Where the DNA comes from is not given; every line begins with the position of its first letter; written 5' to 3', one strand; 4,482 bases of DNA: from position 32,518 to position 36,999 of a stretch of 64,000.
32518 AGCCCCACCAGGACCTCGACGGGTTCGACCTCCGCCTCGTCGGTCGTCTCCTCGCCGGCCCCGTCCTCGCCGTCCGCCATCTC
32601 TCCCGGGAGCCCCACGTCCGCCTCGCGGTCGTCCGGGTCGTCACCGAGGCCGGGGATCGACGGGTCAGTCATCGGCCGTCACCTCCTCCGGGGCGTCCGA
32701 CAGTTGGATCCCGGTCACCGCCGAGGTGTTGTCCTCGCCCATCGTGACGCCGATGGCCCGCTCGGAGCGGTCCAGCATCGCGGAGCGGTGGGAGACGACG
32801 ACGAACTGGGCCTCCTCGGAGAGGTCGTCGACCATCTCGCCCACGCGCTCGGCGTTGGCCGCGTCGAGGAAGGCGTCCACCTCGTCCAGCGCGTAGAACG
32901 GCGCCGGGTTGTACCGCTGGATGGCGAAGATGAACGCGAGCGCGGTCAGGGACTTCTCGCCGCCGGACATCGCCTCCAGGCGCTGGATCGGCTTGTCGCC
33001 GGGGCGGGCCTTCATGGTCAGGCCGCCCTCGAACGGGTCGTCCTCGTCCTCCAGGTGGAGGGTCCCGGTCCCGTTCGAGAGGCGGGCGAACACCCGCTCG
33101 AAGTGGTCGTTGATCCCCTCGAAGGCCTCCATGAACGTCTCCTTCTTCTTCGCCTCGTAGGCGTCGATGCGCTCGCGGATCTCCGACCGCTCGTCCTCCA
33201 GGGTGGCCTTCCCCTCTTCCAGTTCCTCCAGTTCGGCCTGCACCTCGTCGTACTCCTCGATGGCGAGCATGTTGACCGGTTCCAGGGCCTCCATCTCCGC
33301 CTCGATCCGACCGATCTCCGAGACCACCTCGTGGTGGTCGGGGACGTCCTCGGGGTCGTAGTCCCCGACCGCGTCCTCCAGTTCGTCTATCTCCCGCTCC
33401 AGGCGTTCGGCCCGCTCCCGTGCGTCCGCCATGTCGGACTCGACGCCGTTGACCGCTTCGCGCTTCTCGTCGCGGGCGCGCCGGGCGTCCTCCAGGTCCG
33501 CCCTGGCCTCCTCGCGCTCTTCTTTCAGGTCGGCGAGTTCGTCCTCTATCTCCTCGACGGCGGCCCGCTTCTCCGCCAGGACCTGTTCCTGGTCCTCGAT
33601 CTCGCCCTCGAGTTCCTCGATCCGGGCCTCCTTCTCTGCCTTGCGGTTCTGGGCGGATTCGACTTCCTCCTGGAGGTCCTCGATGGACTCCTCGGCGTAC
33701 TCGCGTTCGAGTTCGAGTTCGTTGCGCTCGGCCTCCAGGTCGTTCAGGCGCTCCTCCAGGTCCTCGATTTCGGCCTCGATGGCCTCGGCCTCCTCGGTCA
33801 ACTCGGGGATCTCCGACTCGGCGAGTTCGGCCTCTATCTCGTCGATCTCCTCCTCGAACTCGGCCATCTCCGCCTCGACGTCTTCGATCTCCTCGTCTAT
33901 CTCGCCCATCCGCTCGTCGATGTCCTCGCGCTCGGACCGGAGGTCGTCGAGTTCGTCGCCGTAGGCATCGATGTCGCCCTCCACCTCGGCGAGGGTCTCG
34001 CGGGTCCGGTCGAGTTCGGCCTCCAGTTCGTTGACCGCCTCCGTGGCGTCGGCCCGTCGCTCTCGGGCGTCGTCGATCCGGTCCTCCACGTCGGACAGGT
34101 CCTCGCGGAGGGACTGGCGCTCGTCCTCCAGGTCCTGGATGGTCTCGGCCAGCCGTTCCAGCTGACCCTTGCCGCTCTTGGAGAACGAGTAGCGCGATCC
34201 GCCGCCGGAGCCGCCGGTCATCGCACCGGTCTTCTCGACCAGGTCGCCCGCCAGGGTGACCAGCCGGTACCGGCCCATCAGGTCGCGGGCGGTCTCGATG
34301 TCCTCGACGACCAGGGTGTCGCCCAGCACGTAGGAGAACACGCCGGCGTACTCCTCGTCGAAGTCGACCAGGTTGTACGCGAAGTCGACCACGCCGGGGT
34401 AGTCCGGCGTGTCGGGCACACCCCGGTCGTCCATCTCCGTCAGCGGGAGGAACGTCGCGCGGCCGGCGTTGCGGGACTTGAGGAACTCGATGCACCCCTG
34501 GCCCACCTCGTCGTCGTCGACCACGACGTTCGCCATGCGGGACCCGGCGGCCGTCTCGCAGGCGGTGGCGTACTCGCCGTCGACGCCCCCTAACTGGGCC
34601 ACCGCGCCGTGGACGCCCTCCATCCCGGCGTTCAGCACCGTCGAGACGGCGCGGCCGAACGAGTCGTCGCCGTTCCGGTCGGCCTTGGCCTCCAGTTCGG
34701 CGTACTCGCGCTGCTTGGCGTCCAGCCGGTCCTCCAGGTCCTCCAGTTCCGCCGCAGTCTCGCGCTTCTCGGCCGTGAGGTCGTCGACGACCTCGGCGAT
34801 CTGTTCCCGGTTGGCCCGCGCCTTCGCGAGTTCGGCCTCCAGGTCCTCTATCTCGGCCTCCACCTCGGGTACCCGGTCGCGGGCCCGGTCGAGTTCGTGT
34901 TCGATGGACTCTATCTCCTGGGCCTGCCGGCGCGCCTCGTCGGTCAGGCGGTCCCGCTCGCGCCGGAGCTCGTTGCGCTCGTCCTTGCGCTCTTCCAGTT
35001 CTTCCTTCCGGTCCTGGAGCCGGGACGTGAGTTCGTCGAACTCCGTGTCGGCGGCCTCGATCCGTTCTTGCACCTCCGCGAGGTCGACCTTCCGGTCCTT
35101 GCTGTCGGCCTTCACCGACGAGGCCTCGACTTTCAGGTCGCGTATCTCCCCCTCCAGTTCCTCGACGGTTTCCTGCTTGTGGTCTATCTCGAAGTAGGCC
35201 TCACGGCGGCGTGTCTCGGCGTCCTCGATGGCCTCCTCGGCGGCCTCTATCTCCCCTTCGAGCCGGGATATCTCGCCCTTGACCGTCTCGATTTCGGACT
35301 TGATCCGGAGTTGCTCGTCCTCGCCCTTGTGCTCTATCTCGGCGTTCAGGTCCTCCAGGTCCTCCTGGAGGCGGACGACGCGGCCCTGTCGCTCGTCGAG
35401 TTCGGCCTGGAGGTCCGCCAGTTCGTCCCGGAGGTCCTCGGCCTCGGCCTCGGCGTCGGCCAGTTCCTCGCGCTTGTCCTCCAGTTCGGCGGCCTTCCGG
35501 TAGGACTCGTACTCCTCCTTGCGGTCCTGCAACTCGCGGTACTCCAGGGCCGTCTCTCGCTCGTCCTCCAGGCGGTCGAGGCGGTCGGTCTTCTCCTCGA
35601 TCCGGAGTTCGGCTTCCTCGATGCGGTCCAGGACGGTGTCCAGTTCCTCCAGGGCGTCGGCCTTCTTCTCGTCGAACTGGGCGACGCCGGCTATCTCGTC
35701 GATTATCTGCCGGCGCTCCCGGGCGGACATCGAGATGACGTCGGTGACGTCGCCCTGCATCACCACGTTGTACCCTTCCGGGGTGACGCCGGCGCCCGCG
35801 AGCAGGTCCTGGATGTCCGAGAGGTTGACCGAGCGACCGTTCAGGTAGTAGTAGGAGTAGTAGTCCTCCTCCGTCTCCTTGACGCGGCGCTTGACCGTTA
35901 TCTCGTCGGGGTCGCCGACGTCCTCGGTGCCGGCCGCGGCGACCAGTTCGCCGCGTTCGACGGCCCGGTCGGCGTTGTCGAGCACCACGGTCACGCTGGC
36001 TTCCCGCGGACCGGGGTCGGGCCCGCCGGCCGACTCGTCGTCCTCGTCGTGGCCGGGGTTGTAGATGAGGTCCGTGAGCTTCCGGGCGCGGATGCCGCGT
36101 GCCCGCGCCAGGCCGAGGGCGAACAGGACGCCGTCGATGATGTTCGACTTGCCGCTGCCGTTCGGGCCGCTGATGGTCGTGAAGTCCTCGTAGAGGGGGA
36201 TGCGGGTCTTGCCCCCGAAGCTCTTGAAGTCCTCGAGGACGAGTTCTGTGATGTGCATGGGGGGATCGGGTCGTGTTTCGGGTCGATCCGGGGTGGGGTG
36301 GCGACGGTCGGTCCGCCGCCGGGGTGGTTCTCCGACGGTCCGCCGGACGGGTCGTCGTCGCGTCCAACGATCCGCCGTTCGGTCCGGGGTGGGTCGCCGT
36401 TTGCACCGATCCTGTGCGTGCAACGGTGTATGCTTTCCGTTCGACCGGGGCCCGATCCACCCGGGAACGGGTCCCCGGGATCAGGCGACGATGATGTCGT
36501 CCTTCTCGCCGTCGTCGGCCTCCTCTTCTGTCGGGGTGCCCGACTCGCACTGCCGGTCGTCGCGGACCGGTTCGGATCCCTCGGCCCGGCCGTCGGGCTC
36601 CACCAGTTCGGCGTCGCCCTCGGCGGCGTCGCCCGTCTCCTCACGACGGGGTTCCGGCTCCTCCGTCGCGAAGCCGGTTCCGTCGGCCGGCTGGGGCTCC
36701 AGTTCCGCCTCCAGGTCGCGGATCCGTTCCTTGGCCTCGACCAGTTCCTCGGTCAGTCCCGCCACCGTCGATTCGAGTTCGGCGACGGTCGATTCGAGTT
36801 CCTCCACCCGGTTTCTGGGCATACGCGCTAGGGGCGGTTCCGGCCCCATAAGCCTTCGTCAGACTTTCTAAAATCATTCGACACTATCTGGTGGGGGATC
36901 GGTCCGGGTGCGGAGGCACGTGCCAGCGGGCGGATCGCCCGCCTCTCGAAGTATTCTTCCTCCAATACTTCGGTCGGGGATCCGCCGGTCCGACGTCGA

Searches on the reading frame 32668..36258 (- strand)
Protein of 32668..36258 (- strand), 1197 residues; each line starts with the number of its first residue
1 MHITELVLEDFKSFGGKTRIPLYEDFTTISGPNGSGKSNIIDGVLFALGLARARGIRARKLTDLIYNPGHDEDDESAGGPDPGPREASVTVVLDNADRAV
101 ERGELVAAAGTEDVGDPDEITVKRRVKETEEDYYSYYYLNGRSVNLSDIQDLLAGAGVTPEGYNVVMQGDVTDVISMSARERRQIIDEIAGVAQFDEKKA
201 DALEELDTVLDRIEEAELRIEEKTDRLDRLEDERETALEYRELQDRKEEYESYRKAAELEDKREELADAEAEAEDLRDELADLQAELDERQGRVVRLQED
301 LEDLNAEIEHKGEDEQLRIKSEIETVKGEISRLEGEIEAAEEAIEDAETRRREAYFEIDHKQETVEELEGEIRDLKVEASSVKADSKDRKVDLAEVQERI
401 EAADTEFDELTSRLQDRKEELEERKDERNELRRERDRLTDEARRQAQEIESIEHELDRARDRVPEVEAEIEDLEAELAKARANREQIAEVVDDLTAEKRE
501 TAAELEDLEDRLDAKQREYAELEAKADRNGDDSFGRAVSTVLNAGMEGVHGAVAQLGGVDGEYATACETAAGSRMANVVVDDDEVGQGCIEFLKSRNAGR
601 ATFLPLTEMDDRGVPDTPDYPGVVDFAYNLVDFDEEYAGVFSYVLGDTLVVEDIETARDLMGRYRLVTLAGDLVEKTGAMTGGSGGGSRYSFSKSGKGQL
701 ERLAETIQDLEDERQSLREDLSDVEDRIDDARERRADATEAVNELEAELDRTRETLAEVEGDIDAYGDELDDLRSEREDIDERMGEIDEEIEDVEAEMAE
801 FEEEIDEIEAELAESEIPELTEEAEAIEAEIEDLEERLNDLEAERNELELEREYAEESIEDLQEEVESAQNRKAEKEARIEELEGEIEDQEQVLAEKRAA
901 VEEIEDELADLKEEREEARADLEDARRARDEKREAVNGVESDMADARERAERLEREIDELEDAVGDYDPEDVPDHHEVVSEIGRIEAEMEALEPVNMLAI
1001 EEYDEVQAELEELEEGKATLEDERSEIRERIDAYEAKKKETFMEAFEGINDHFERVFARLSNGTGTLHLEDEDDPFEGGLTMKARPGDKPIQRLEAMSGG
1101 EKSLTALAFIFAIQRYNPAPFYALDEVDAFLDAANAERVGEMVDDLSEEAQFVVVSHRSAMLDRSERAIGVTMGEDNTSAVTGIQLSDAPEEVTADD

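Call 49: search_protein_families(library=pfam, proteins=[window:32668-36258:-], max_evalue=0.001)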
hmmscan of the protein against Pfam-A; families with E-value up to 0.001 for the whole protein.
window:32668-36258:- (1197 aa): 12 families
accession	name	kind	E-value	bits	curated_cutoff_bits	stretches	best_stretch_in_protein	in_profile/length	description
PF02463.25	SMC_N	-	1.2e-48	165.9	40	1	3-1179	2-219/220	RecF/RecN/SMC N terminal domain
PF06470.18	SMC_hinge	-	1.4e-31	109.7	22.5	1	547-660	2-115/116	SMC proteins Flexible Hinge Domain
PF13166.12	AAA_13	-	7.8e-10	38.5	36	0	692-884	277-464/713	AAA domain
PF08614.16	ATG16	-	2.8e-08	34.6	33.7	1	704-814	73-176/200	Autophagy protein 16 (ATG16)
PF13304.12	AAA_21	-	5.8e-08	33.6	27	2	864-1162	115-303/304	AAA domain, putative AbiEii toxin, Type IV TA system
PF12795.12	MscS_porin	-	6.8e-06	26.3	34.4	1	698-875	37-209/238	Mechanosensitive ion channel porin domain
PF25762.1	HAUS1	-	1e-05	25.9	40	1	688-839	73-229/236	HAUS augmin-like complex subunit 1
PF16331.10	TolA_bind_tri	-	1.6e-05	25.4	30.1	1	304-366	9-70/76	TolA binding protein trimerisation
PF13555.12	AAA_29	-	0.0001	22.4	27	1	7-47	5-45/61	P-loop containing region of AAA domain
PF13175.12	AAA_15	-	0.00016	21.9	32.1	1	1-42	1-41/374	AAA ATPase domain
PF10473.14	CENP-F_leu_zip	-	0.00028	21.4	34.5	0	443-524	6-87/140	Leucine-rich repeats of kinetochore protein Cenp-F/LEK1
PF07926.17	TPR_MLP1_2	-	0.00056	20.4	36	0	786-845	61-119/129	TPR/MLP1/MLP2-like protein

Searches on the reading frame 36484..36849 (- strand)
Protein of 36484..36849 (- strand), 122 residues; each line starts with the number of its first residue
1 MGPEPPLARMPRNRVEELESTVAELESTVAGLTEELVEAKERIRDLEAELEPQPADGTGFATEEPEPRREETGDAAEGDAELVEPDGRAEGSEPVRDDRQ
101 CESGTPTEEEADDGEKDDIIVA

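Call 49: search_protein_families(library=pfam, proteins=[window:36484-36849:-], max_evalue=0.001)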
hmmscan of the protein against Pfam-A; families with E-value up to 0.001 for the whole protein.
window:36484-36849:- (122 aa): 2 families
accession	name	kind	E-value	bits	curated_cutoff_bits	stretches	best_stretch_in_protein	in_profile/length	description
PF24362.2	DUF7518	-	7.6e-24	84.8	27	1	14-122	1-104/104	Family of unknown function (DUF7518)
PF04102.17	SlyX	-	0.00038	21.5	30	1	13-51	3-41/67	SlyX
